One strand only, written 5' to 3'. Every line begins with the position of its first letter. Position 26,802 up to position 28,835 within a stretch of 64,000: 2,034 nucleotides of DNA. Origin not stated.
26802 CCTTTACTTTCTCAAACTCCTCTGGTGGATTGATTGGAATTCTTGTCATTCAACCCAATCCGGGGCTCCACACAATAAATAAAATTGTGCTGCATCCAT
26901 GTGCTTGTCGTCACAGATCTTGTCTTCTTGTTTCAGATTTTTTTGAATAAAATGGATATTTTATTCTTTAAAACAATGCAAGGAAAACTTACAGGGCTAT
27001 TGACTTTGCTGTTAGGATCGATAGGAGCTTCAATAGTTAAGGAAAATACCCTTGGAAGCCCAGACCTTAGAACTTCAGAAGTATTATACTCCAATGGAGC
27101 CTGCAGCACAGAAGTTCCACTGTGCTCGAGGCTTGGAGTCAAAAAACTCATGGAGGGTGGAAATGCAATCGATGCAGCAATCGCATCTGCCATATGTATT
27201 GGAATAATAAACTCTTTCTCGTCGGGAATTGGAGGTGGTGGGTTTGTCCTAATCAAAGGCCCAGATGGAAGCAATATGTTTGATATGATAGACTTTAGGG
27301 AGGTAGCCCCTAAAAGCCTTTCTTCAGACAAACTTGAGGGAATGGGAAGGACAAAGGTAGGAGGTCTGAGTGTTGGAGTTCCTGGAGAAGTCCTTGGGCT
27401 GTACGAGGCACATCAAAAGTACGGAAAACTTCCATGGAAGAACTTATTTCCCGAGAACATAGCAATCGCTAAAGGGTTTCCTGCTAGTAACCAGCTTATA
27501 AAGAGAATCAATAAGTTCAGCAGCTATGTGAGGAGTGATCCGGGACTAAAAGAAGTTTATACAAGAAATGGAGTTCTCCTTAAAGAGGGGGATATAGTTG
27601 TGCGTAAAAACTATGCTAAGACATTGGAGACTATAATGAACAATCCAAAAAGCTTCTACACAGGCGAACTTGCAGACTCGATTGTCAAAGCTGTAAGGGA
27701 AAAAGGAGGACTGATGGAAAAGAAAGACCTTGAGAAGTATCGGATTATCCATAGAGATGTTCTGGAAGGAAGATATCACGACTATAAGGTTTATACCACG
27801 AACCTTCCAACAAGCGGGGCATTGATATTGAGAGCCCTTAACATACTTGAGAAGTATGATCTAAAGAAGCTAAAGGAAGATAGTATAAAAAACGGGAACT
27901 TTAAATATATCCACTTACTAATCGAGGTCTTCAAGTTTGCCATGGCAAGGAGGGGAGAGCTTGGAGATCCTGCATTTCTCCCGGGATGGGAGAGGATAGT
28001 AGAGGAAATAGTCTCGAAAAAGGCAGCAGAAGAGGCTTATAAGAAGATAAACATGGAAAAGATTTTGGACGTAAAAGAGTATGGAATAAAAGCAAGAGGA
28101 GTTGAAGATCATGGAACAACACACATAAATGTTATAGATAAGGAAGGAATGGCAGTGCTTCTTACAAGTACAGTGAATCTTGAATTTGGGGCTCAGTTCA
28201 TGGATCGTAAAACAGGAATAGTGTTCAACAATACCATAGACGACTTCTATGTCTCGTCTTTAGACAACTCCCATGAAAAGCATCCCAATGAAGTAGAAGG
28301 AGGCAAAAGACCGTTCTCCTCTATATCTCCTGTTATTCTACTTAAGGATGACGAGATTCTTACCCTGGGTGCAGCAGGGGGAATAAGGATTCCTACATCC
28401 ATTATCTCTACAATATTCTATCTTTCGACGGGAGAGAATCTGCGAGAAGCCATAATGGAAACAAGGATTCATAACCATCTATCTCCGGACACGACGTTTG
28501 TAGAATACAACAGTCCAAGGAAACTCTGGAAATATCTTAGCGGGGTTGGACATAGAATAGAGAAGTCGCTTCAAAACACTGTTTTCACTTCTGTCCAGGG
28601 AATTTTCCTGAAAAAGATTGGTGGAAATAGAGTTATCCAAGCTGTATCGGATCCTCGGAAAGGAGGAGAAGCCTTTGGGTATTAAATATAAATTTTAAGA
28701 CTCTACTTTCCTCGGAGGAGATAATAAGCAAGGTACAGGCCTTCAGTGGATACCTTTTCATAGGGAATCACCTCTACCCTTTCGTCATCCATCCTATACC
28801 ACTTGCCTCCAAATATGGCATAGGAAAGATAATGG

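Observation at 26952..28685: Signal-anchored gamma-glutamyltranspeptidase retained in a minimal genome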

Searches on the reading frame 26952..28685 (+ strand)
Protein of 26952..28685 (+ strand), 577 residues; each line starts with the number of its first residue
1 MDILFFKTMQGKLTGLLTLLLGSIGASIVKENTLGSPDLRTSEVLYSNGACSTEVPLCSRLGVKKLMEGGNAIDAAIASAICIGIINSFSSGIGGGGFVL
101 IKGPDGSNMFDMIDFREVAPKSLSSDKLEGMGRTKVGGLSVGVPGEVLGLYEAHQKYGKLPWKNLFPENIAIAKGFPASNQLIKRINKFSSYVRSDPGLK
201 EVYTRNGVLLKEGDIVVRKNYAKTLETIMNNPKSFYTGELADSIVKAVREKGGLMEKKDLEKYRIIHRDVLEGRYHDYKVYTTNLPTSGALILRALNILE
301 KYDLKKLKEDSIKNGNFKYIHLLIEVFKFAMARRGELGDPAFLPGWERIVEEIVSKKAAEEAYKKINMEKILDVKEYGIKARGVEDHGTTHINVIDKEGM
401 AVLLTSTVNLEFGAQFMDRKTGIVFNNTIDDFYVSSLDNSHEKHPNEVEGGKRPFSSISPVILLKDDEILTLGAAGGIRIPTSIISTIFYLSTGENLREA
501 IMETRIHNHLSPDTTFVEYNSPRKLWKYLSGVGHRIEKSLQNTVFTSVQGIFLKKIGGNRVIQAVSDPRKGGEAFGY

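Call 3: search_protein_families(library=pfam, proteins=[window:26952-28685:+])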
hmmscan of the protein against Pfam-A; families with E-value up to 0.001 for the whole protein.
window:26952-28685:+ (577 aa): 1 family
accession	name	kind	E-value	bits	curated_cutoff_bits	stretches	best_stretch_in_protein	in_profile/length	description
PF01019.26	G_glu_transpept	-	2.9e-144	482.1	27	1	66-572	4-512/512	Gamma-glutamyltranspeptidase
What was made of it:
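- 26976..28685 (+): GGT coding sequence from the conserved ATG (569 aa plus stop). Pfam PF01019, E=2.9e-144 (call 3).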

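Call 4: search_solved_structures(query=window:26952-28685:+, show_alignments=2)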
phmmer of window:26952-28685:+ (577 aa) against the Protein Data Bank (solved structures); distinct sequences matched with E-value up to 0.001: 37.
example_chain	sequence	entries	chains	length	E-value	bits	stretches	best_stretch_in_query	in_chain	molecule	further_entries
2e0w_A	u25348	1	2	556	4.1e-70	240.2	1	56-570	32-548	Gamma-glutamyltranspeptidase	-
4y23_A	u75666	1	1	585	2.2e-59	204.8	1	47-576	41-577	Gamma glutamyl transpeptidase,Gamma-glutamyltranspeptidase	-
4gdx_A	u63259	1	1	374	2.6e-54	188.1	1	41-356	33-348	Gamma-glutamyltranspeptidase 1 heavy chain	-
4gg2_A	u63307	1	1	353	3.5e-54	187.6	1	45-356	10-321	Gamma-glutamyltranspeptidase 1 heavy chain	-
4z9o_A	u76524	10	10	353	4.8e-54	187.2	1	45-356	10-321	Gamma-glutamyltranspeptidase 1 | Gamma-glutamyltranspeptidase 1 heavy chain | Glutathione hydrolase 1 heavy chain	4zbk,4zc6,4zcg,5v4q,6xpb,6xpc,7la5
2dbu_A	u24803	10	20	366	2.7e-46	161.6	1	56-361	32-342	Gamma-glutamyltranspeptidase | Gamma-glutamyltranspeptidase large chain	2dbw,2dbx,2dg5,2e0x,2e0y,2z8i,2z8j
3whq_A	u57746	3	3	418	9.5e-43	149.9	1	13-343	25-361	Gamma-glutamyltranspeptidase large chain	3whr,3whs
3a75_A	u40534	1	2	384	2.8e-42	148.4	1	48-343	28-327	Gamma-glutamyltranspeptidase large chain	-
2v36_A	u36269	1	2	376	1.6e-41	145.8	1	47-343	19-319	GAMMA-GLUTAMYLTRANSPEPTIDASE LARGE CHAIN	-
5xlu_A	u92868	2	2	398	2.9e-41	145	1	46-344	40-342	Gamma glutamyl transpeptidase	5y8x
4ott_A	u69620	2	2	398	3.8e-41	144.6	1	46-344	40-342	Gamma glutamyl transpeptidase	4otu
5y9b_A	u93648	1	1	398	4e-41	144.5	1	46-344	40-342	Gamma glutamyl transpeptidase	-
7d9e_A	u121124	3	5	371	1.3e-39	139.6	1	48-396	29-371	Gamma-glutamyltransferase 1 Threonine peptidase. MEROPS family T03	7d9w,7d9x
5bpk_A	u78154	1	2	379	2.6e-39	138.6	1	49-363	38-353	Gamma-glutamyltranspeptidase (Ggt)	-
2qm6_A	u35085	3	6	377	3e-39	138.3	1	51-363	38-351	Gamma-glutamyltranspeptidase | Gamma-glutamyltranspeptidase (Ggt) Large subunit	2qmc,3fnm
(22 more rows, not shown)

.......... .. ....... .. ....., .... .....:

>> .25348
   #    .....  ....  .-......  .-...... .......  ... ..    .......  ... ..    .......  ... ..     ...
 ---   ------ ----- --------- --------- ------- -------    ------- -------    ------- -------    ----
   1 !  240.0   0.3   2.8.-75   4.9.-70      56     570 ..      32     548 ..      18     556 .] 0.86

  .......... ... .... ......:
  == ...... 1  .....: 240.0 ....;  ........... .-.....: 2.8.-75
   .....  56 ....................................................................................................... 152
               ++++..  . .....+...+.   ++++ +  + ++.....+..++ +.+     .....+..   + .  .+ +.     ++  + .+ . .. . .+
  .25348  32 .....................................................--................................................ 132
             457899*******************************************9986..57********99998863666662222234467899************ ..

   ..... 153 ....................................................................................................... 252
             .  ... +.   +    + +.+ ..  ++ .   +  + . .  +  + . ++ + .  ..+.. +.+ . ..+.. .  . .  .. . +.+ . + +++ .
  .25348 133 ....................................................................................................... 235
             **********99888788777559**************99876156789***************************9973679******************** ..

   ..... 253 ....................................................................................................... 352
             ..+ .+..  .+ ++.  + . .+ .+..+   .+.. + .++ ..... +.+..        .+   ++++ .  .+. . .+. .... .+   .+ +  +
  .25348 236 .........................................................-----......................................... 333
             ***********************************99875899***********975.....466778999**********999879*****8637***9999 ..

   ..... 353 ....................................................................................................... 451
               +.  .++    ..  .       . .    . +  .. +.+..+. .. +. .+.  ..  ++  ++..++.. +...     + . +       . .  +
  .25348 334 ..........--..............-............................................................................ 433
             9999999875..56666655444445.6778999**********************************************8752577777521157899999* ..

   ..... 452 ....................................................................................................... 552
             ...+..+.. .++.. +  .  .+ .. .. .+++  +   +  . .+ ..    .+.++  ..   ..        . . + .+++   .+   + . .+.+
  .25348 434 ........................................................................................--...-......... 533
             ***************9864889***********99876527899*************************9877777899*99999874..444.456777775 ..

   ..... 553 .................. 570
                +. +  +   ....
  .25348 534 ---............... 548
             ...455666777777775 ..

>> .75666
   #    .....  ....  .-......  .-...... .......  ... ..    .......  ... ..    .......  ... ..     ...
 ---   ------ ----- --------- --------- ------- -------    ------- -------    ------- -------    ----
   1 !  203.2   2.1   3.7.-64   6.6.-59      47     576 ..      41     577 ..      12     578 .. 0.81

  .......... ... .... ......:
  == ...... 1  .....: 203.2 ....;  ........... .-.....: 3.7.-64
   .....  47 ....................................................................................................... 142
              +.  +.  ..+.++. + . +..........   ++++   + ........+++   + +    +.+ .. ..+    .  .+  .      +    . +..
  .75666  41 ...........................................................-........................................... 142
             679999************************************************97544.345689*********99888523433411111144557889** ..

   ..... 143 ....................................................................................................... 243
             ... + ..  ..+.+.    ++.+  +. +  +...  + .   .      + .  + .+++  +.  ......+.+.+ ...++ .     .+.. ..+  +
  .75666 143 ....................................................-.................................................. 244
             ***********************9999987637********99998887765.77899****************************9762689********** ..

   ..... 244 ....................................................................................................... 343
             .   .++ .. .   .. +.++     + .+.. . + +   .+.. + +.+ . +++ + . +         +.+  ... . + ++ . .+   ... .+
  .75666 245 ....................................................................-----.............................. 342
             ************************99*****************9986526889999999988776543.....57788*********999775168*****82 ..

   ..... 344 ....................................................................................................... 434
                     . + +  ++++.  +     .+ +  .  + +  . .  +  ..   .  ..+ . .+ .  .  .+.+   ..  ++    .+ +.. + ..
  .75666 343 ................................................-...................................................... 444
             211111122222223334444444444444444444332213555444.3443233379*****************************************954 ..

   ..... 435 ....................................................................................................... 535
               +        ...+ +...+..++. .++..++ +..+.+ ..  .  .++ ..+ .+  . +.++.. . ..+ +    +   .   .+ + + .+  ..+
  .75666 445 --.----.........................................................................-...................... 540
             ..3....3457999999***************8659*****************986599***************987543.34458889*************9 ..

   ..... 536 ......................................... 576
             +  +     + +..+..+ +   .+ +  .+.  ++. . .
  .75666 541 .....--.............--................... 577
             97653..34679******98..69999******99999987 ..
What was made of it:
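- Checked: It matches Pfam G_glu_transpept over profile positions 4-512 of 512 (E=2.9e-144, call 3) and matches solved GGTs (E. coli 240 bits; human heavy chain 188 bits and light chain 103 bits; call 4).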
